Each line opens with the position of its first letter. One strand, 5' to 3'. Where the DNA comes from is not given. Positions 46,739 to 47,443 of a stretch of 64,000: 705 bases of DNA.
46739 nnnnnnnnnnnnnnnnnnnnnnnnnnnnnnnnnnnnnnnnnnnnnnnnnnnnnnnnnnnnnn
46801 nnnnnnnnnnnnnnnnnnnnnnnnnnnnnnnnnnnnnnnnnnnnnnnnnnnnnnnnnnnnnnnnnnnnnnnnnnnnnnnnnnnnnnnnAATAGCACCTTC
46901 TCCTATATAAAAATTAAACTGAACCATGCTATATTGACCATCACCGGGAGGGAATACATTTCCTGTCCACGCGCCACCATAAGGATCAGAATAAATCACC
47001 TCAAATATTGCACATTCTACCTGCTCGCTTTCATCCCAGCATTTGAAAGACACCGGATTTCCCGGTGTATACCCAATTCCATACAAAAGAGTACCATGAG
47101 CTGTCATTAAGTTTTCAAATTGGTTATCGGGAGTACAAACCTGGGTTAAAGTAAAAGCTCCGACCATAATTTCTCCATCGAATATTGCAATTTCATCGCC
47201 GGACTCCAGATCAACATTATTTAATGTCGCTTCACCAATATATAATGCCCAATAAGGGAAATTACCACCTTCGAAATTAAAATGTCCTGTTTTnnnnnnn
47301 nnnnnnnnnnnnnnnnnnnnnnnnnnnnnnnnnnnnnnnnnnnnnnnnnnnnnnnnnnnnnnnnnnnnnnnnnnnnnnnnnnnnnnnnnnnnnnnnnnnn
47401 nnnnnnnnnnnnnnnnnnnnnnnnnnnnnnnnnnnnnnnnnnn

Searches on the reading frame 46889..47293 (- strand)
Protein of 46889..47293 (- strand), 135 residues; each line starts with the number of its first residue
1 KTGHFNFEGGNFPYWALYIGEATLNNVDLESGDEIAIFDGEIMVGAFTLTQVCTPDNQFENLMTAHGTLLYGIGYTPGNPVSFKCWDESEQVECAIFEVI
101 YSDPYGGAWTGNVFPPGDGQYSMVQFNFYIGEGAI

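Call 10: search_solved_structures(query=A1, max_evalue=10, show_alignments=2)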
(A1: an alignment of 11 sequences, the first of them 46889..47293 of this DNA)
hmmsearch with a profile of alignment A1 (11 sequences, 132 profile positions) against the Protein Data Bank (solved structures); distinct sequences matched with E-value up to 10: 1.
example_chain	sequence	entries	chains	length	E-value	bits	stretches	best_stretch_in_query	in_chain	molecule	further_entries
9bpw_A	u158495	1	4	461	0.0017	21.4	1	4-111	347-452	Fumarate hydratase class II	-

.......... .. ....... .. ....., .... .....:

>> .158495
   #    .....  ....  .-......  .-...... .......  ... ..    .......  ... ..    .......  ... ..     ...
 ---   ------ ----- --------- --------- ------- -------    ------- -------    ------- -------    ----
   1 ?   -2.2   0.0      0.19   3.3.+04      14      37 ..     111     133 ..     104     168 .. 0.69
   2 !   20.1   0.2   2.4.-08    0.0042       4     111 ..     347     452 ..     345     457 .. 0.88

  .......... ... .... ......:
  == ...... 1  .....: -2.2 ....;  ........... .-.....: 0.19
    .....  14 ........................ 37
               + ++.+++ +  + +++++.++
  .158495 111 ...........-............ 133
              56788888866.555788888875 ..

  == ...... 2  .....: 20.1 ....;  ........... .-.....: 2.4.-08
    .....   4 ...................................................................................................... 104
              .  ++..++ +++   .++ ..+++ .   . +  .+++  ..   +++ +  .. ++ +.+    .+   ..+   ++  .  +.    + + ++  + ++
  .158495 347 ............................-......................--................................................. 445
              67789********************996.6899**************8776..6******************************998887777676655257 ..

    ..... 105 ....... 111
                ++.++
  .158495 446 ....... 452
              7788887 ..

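Call 11: find_homologous_proteins(query=A1, max_evalue=0.001)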
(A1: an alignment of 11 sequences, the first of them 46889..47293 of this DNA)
Query A1 (11 sequences) (135 aa, profile of the alignment): 24 proteins with E <= 0.001 among 650 candidates.
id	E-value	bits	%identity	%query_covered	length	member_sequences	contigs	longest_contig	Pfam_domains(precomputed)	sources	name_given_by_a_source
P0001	2.1e-48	181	62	96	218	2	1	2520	-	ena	-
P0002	2.3e-43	165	65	78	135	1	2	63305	-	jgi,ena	jgi:hypothetical protein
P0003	1.3e-38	150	46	91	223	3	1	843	PF18962.8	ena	-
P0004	3.0e-38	149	47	90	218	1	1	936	PF18962.8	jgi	jgi:hypothetical protein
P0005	7.8e-38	147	51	81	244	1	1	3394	-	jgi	-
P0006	1.1e-34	137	67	63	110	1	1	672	-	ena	-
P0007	1.8e-34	136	56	91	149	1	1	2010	-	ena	-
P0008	4.7e-32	128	35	91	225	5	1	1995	PF18962.8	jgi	-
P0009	2.5e-31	126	37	98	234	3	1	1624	PF18962.8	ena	-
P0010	2.6e-31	126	36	91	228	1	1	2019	PF18962.8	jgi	-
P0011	9.8e-31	124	35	93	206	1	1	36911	PF18962.8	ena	-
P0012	1.1e-30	124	37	92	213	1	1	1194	PF18962.8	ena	-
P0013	7.8e-30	121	35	91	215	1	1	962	PF18962.8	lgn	-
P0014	1.2e-29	121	38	90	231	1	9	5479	PF18962.8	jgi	-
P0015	1.2e-29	121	38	90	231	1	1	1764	PF18962.8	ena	-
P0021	1.4e-26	111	37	93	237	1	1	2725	PF18962.8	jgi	jgi:hypothetical protein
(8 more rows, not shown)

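Call 21: predict_structure(alignment_id=A2)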
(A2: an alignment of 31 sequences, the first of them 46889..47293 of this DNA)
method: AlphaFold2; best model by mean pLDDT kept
length: 135 residues; sequences in the alignment: 31
mean_pLDDT: 93.9   pTM: 0.88
mean pLDDT of the five models: 93.9, 93.6, 93.4, 93.2, 92.6
residues with pLDDT >= 90: 122; 70-90: 7; 50-70: 3; < 50: 3
segments of 3 or more residues with pLDDT < 50: 133-135
pLDDT, mean of each block of 10 residues (from residue 1): 86 94 98 98 97 97 96 96 97 97 96 92 97 51
secondary structure, 60 per line:
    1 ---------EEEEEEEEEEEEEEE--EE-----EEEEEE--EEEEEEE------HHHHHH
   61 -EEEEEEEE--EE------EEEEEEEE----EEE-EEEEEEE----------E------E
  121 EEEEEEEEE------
elements in order: E10-24 E34-39 E42-48 H55-60 E62-69 E80-87 E92-94 E96-102 E120-129

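Call 23: fold_search(model_id=the predicted structure, library=pdb)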
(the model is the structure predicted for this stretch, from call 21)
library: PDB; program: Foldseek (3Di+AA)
matches with E <= 10: 394; with E <= 0.001: 0
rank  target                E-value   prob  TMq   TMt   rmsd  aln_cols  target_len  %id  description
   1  5u6f                  5.2e-02  0.69  0.34  0.20   7.7       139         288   11  Bacterial adhesin from Mobiluncus mulieris containing intramolecular disulfide, isopeptide, and ester bond cross-links ( (released 2018-06-13)
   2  8jl4_A                9.5e-02  0.33  0.28  0.10  10.7       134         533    6  membrane proteins (released 2024-05-22)
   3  4es8_A                1.1e-01  0.66  0.32  0.16  10.4       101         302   14  Crystal Structure of the adhesin domain of Epf from Streptococcus pyogenes in P212121 (released 2012-09-19)
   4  5wec_A                1.4e-01  0.60  0.38  0.43   6.2       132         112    8  Structure of an alternative pilotin from the type II secretion system of Vibrio cholerae (released 2018-07-11)
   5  6n0a_B                1.4e-01  0.33  0.30  0.18   8.7       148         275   10  Structure of the major pilin protein (T-18.1) from Streptococcus pyogenes serotype MGAS8232 (released 2019-04-17)
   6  5wec_B                1.6e-01  0.41  0.33  0.37   7.4       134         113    8  Structure of an alternative pilotin from the type II secretion system of Vibrio cholerae (released 2018-07-11)
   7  2xid_B                1.7e-01  0.23  0.27  0.12   9.4       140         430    9  Pilus-presented adhesin, Spy0125 (Cpa), P212121 form (DLS) (released 2010-08-04)
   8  8f5n_A                1.8e-01  0.35  0.32  0.19   7.9       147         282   10  Identification of an Immunodominant region on a Group A Streptococcus T-antigen Reveals Temperature-Dependent Motion i (released 2023-03-08)
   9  4es9_D                1.9e-01  0.60  0.32  0.16   9.2        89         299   15  Crystal Structure of the adhesin domain of Epf from Streptococcus pyogenes in P21 (released 2012-09-19)
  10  3gle_C                2.2e-01  0.23  0.29  0.18   8.0       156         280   10  Crystal Structure of the Major Pilin from Streptococcus pyogenes N168A mutant (released 2009-06-02)
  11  4uzg                  2.4e-01  0.18  0.27  0.16  11.7       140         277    7  Crystal structure of group B streptococcus pilus 2b backbone protein SAK_1440 (released 2015-05-13)
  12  8qox_B                2.5e-01  0.41  0.34  0.13   8.8       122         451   13  Two-component assembly of SlaA and SlaB S-layer proteins of Sulfolobus acidocaldarius (released 2024-02-21)
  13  5ijv_B                2.5e-01  0.08  0.19  0.13  21.2       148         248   13  Crystal structure of bovine Fab E03 (released 2016-10-05)
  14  8vli_A                2.8e-01  0.28  0.29  0.10   7.8       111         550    8  Cryo-EM structure of human HGSNAT bound with CoA and product analog (released 2024-06-26)
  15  2ptu_C                3.2e-01  0.15  0.23  0.30  12.9       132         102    4  Structure of NK cell receptor 2B4 (CD244) (released 2007-11-20)
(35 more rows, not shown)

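Call 24: search_protein_representatives(alignment_id=A1)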
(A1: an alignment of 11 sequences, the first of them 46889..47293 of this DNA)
Query: 11 sequences, 132 profile positions. Proteins with E-value up to 0.001 (for the whole library): 1722; up to 1e-10: 781; up to 1e-30: 179. The best 150 are listed.
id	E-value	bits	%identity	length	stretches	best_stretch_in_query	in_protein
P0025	2.1e-297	985.4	-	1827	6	2-130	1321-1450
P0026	2.1e-275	914.2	-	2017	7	2-130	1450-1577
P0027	1.2e-253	843.9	-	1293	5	2-131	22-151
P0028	2.8e-215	719.7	-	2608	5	2-130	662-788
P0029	5.5e-187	628.1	-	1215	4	2-130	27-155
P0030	7.0e-186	624.6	-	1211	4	2-129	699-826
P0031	7.0e-184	618.1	-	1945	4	2-129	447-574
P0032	6.3e-180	605.3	-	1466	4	2-129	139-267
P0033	2.2e-179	603.5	-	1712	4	2-129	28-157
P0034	5.1e-139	472.9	-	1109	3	2-129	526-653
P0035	2.0e-135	461.3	-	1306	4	2-129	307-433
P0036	1.4e-124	426.2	-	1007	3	2-130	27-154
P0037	3.0e-123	421.9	-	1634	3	2-131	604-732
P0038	3.2e-122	418.6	-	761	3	2-130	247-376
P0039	3.0e-101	350.7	-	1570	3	2-129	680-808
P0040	9.3e-101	349.1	-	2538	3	2-130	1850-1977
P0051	2.7e-83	292.6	-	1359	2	2-129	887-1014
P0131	4.3e-40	152.8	-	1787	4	8-128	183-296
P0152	6.1e-35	136.2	-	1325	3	8-113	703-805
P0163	1.2e-33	131.9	-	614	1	2-129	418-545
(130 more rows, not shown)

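Call 30: find_related_loci(query=A1, collection=genome_contigs, flank=10000)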
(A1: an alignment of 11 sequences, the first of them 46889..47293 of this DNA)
Query A1 (135 aa) in genome_contigs; peptide patterns used: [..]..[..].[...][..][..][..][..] (x = any residue, [..] = any of these).
259 stretches matched a pattern; 168 encode a relative of the query (tblastn E <= 1e-3); the best 80 are kept; 74 distinct loci.
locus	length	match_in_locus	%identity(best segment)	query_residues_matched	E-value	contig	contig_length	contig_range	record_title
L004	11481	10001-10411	65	1-135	1e-51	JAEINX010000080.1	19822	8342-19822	MAG: Bacteroidales bacterium isolate MAG15 NODE_1774_length_19822_cov_6.083110, whole genome shotgun sequence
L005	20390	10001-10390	65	1-128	6e-51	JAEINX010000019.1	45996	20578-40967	MAG: Bacteroidales bacterium isolate MAG15 NODE_708_length_45996_cov_6.165966, whole genome shotgun sequence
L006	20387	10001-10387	64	1-128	6e-50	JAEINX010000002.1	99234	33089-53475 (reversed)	MAG: Bacteroidales bacterium isolate MAG15 NODE_221_length_99234_cov_6.754289, whole genome shotgun sequence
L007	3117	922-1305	62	4-128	6e-49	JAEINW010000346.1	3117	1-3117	MAG: Salinivirgaceae bacterium isolate MAG14 NODE_7386_length_3117_cov_4.378618, whole genome shotgun sequence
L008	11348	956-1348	56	1-129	1e-47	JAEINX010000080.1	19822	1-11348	MAG: Bacteroidales bacterium isolate MAG15 NODE_1774_length_19822_cov_6.083110, whole genome shotgun sequence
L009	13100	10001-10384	61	4-128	1e-47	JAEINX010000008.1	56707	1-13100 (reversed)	MAG: Bacteroidales bacterium isolate MAG15 NODE_520_length_56707_cov_5.557920, whole genome shotgun sequence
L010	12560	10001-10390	59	1-128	2e-47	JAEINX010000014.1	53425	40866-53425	MAG: Bacteroidales bacterium isolate MAG15 NODE_568_length_53425_cov_5.958836, whole genome shotgun sequence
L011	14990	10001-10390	55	1-128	4e-46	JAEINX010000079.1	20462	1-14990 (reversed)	MAG: Bacteroidales bacterium isolate MAG15 NODE_1715_length_20462_cov_5.078783, whole genome shotgun sequence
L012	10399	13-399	60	3-128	3e-46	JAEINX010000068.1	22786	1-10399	MAG: Bacteroidales bacterium isolate MAG15 NODE_1541_length_22786_cov_6.537232, whole genome shotgun sequence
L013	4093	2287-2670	59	4-129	1e-45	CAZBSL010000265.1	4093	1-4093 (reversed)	MAG TPA_asm: uncultured Bacteroidales bacterium isolate binchicken_co243_243 genome assembly, contig: NODE_22667_length_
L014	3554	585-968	56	3-128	5e-45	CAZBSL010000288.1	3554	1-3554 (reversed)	MAG TPA_asm: uncultured Bacteroidales bacterium isolate binchicken_co243_243 genome assembly, contig: NODE_27680_length_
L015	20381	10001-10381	56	4-128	6e-45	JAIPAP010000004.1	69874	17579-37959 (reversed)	MAG: Bacteroidales bacterium isolate Tobar15.5-16.5m-G7 Tobar15-5-16-5m-20mill-C47, whole genome shotgun sequence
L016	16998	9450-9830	57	4-128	2e-44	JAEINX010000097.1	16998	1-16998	MAG: Bacteroidales bacterium isolate MAG15 NODE_2035_length_16998_cov_5.509131, whole genome shotgun sequence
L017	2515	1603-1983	56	4-128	8e-44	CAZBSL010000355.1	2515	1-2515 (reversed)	MAG TPA_asm: uncultured Bacteroidales bacterium isolate binchicken_co243_243 genome assembly, contig: NODE_45703_length_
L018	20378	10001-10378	61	4-128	9e-44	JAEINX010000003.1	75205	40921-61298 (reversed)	MAG: Bacteroidales bacterium isolate MAG15 NODE_348_length_75205_cov_4.758186, whole genome shotgun sequence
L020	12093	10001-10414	51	1-135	7e-43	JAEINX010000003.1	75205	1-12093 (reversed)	MAG: Bacteroidales bacterium isolate MAG15 NODE_348_length_75205_cov_4.758186, whole genome shotgun sequence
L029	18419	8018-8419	45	2-134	7e-31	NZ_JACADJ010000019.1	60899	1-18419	Desulfobacter latus strain AcRS2 NODE_46_length_60899_cov_35.494537, whole genome shotgun sequence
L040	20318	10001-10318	36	15-122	5e-19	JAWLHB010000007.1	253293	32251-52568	MAG: Lentisphaeria bacterium isolate 30dZY2.bin.23 NODE_115_length_253293_cov_11.098660, whole genome shotgun sequence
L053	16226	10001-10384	61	4-128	9e-50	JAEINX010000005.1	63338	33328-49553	MAG: Bacteroidales bacterium isolate MAG15 NODE_444_length_63338_cov_4.955154, whole genome shotgun sequence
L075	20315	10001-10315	36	14-117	1e-13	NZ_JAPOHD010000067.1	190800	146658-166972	Draconibacterium aestuarii strain Z1-6 soapdenovo_K_127_67, whole genome shotgun sequence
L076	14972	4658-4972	32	4-117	3e-13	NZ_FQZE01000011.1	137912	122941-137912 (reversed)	Tangfeifania diversioriginum strain DSM 27063, whole genome shotgun sequence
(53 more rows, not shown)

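Call 39: search_protein_families(library=pfam, proteins=[L011:1841-5407:+, L053:2597-5758:+, L076:2132-6208:+, L075:6401-11527:+, L040:7910-11806:+, L029:2594-10288:+], max_evalue=0.001)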
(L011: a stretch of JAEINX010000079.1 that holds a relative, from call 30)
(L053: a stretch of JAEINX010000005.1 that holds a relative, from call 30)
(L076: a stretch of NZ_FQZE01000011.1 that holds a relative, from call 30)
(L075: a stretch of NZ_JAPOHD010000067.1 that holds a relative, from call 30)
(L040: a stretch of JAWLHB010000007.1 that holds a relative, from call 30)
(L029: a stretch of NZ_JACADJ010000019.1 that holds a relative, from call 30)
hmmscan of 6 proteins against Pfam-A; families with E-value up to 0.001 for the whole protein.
L011:1841-5407:+ (1188 aa): 2 families
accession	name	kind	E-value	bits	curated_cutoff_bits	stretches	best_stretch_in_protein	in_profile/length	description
PF18962.6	Por_Secre_tail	-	1.7e-13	51.1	27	1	1118-1187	1-75/75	Secretion system C-terminal sorting domain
PF21903.1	BDI_0842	-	5.1e-07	30.4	27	0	222-255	29-62/89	Hypothetical protein BDI_0842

L053:2597-5758:+ (1053 aa): 3 families
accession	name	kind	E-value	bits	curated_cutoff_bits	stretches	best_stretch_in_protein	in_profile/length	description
PF01364.23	Peptidase_C25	-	1.9e-54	185.8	23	1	246-587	1-373/374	Peptidase family C25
PF08126.16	Propeptide_C25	-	2.8e-25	89.1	22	1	34-201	7-176/205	Propeptide_C25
PF18962.6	Por_Secre_tail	-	3.2e-13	50.2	27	1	987-1052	1-75/75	Secretion system C-terminal sorting domain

L076:2132-6208:+ (1358 aa): 3 families
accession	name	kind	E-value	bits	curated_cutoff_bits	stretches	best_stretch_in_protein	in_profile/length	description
PF22842.2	Pel9A-like_beta_helix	-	5.4e-24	85.3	25.2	1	45-334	3-325/370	Pel9A-like, right handed beta helix region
PF18962.6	Por_Secre_tail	-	2.2e-12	47.5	27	1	1284-1357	1-75/75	Secretion system C-terminal sorting domain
PF13229.12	Beta_helix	-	1.8e-11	44.3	25.9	2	167-264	69-156/158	Right handed beta helix region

L075:6401-11527:+ (1708 aa): 7 families
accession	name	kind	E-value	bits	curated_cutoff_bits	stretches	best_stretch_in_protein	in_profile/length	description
PF13385.13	Laminin_G_3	-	2.1e-21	77.1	27.6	1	923-1078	3-150/151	Concanavalin A-like lectin/glucanases superfamily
PF13229.12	Beta_helix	-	5.7e-13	49.2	25.9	2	283-373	46-137/158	Right handed beta helix region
PF18962.6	Por_Secre_tail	-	7.5e-10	39.4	27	1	1635-1705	1-73/75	Secretion system C-terminal sorting domain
PF00028.23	Cadherin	-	1e-08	35.9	28.8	1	689-770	9-93/93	Cadherin domain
PF05048.19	NosD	-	1.8e-07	31.3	23.6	1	258-387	37-159/212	Periplasmic copper-binding protein (NosD)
PF02210.31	Laminin_G_2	-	1e-06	29.7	22.9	1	956-1068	6-123/126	Laminin G domain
PF21231.2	GH141_M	-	3.4e-06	27.4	27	1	233-265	122-154/156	GH141 insertion domain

L040:7910-11806:+ (1298 aa): 2 families
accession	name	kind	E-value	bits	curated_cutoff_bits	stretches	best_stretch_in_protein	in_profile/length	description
PF03160.20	Calx-beta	-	1.6e-57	193.1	27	4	152-253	13-119/119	Calx-beta domain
PF08522.16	BT_3987-like_N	-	2.9e-05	25.2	25.9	0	153-232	32-111/120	BT_3987-like, N-terminal domain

L029:2594-10288:+ (2564 aa): 7 families
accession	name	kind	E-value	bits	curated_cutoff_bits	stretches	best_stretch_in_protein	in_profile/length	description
PF13385.13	Laminin_G_3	-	1.3e-36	126.5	27.6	2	2093-2247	1-150/151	Concanavalin A-like lectin/glucanases superfamily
PF17957.7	Big_7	-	8.4e-09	36.4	24.1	0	608-666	1-58/70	Bacterial Ig domain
PF11617.13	Cu-binding_MopE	-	3.4e-07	30.8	27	1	2297-2322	3-27/30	Putative metal-binding motif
PF17963.7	Big_9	-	8.8e-07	30.2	23.6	1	1246-1331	1-87/89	Bacterial Ig domain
PF18998.6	Flg_new_2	-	8.7e-05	22.9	23.6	1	450-504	9-70/73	Divergent InlB B-repeat domain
PF22925.3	TS_C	-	0.00022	21.3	27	0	2465-2556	117-201/202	Trans-sialidase, C-terminal domain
PF06832.18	BiPBP_C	-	0.00072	19.8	26.8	0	1039-1121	16-88/90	Penicillin-Binding Protein C-terminus Family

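Call 42: search_protein_families(library=pfam, proteins=[L020:5055-8426:+, L020:8568-9071:+, L020:9073-9678:+, P0021], max_evalue=0.01)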
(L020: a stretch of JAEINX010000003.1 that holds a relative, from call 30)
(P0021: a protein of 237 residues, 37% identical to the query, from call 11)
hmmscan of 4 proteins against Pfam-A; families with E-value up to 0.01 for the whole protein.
L020:5055-8426:+ (1123 aa): 3 families
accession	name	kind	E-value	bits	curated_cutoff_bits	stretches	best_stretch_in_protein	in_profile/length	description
PF01074.27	Glyco_hydro_38N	-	4.7e-39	134.9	25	1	280-553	2-269/270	Glycosyl hydrolases family 38 N-terminal domain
PF07748.19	Glyco_hydro_38C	-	6.7e-09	36.7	25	1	767-939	2-169/206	Glycosyl hydrolases family 38 C-terminal domain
PF09261.16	Alpha-mann_mid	-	0.00072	20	31.1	1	560-662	2-93/96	Alpha mannosidase middle domain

L020:8568-9071:+ (167 aa): 4 families
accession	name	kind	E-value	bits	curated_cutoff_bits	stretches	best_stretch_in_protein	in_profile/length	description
PF08281.18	Sigma70_r4_2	-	5.2e-14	52.1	25.7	1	109-160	2-54/54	Sigma-70, region 4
PF04542.20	Sigma70_r2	-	2.8e-07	30.7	24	1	15-82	1-70/71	Sigma-70 region 2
PF04545.22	Sigma70_r4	-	2.1e-05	24.4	24.1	1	114-150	1-38/50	Sigma-70, region 4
PF13384.12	HTH_23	-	0.0016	18.6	24.6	1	119-147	3-32/50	Homeodomain-like domain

L020:9073-9678:+ (201 aa): 0 families

P0021 (237 aa): 1 family
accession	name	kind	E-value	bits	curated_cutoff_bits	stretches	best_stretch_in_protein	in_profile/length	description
PF18962.6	Por_Secre_tail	-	2.2e-11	44.3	27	1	167-236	1-75/75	Secretion system C-terminal sorting domain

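Call 60: search_protein_families(library=pfam, proteins=[P0152, P0163, P0051, P0131, P0040], max_evalue=0.01)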
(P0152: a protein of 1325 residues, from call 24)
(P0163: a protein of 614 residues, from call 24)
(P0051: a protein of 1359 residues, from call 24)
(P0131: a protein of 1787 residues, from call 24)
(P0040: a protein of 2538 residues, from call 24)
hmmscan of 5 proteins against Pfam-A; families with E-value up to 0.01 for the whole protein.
P0152 (1325 aa): 2 families
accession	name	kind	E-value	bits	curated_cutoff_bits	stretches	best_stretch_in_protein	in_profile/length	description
PF19190.6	BACON_2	-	5.6e-10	39.5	25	1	606-677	4-81/94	Viral BACON domain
PF13004.13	BACON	-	2.9e-08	34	25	1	634-690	3-60/61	Putative binding domain, N-terminal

P0163 (614 aa): 0 families

P0051 (1359 aa): 12 families
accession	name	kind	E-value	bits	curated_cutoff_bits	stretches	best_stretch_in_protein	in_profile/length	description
PF19030.6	TSP1_ADAMTS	-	1.9e-25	89.3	23.8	3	131-181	1-50/55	Thrombospondin type 1 domain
PF18911.6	PKD_4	-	6.4e-23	81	27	2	395-473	3-80/85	PKD domain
PF00801.26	PKD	-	3.3e-17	62.7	23.5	1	405-467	9-71/80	PKD domain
PF13385.13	Laminin_G_3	-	8e-17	62.2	27.6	1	535-701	3-151/151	Concanavalin A-like lectin/glucanases superfamily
PF17963.7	Big_9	-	7.1e-16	59.3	23.6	1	794-878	1-88/89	Bacterial Ig domain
PF17892.7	Cadherin_5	-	4.7e-09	36.4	26.5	1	794-881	2-98/98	Cadherin-like domain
PF13004.13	BACON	-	1.3e-08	35.1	25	1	735-789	1-60/61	Putative binding domain, N-terminal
PF17803.7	Cadherin_4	-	4.6e-07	30.7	25.1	1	792-843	9-65/71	Bacterial cadherin-like domain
PF00090.25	TSP_1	-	1.1e-06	29.2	21.6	2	134-168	4-40/49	Thrombospondin type 1 domain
PF19190.6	BACON_2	-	0.0014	18.9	25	1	711-779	2-84/94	Viral BACON domain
PF17957.7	Big_7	-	0.0017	19.4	24.1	1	29-102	5-67/70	Bacterial Ig domain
PF22352.2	K319L-like_PKD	-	0.0021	18.4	27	1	319-377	11-74/84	K319L-like, PKD domain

P0131 (1787 aa): 4 families
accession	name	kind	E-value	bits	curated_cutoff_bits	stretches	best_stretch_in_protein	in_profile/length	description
PF07603.17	Lcl_C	-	5.1e-47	159.4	34.9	2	776-915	2-117/117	Lcl C-terminal domain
PF17963.7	Big_9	-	9.7e-07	30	23.6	1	621-707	1-87/89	Bacterial Ig domain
PF18998.6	Flg_new_2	-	0.0011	19.3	23.6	0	1337-1410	1-72/73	Divergent InlB B-repeat domain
PF17892.7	Cadherin_5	-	0.0011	19.2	26.5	1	621-710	2-97/98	Cadherin-like domain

P0040 (2538 aa): 6 families
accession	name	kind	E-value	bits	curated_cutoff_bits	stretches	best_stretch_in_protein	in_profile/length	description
PF18998.6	Flg_new_2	-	2.2e-32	111.3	23.6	4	1707-1770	6-71/73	Divergent InlB B-repeat domain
PF00041.27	fn3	-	9e-07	29.5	25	1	170-248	2-81/84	Fibronectin type III domain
PF07495.19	Y_Y_Y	-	0.00098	19.4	26.6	0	294-336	12-50/65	Y_Y_Y domain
PF09479.16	Flg_new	-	0.0015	19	27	0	1780-1840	7-64/65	Listeria-Bacteroides repeat domain (List_Bact_rpt)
PF16655.11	PhoD_N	-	0.0056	17.6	30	0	213-237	55-80/90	PhoD-like phosphatase, N-terminal domain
PF16656.11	Pur_ac_phosph_N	-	0.0094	16.9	30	1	171-249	1-86/93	Purple acid Phosphatase, N-terminal domain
